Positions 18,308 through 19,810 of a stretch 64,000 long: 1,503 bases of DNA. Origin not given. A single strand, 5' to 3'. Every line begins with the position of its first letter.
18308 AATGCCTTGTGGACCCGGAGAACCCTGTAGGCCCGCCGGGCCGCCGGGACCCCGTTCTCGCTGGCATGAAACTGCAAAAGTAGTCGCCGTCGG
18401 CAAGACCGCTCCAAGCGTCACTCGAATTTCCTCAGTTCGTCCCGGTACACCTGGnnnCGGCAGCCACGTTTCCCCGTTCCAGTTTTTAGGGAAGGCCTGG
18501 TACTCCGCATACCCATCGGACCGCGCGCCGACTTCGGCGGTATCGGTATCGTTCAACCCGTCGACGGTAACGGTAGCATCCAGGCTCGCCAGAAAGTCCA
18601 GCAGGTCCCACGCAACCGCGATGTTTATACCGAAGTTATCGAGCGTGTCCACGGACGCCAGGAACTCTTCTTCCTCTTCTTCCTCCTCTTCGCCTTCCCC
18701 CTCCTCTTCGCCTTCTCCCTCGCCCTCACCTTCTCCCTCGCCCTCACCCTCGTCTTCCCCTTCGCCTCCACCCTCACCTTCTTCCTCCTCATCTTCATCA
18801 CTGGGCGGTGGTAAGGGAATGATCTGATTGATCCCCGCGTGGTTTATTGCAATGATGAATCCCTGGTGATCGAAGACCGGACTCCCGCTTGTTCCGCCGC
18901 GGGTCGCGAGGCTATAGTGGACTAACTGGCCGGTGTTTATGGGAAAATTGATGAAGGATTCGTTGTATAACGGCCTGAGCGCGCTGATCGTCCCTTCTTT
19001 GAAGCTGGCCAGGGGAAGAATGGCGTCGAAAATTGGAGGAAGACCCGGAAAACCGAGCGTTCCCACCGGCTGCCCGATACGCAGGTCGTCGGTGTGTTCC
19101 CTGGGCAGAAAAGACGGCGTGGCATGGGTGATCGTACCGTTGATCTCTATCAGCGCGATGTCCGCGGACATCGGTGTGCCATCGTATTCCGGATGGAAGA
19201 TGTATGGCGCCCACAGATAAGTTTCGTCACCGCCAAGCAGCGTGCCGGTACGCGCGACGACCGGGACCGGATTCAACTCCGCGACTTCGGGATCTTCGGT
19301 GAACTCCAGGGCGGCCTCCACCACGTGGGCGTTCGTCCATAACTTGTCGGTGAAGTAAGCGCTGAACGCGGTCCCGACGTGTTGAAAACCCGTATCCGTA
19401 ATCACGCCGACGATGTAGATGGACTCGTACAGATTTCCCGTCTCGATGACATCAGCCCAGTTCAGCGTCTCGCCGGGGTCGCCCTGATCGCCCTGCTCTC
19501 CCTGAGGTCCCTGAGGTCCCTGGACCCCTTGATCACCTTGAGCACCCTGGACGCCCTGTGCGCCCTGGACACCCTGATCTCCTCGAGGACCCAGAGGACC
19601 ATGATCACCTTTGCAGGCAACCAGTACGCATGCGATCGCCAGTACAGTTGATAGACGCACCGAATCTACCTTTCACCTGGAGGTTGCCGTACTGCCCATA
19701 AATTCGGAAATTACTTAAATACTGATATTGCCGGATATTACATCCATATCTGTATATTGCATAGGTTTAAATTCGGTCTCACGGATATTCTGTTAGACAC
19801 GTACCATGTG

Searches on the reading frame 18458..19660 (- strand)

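Call 88: search_protein_families(library=pfam, proteins=[window:18458-19660:-], max_evalue=0.00001)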
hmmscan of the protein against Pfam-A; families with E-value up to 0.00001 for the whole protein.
window:18458-19660:- (401 aa): 2 families
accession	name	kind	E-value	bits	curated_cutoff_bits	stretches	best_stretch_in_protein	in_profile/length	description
PF13365.12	Trypsin_2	-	2.4e-13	51.5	27.6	1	107-272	12-144/144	Trypsin-like peptidase domain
PF01391.23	Collagen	-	1.5e-08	34.7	27.2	1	18-64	7-53/60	Collagen triple helix repeat (20 copies)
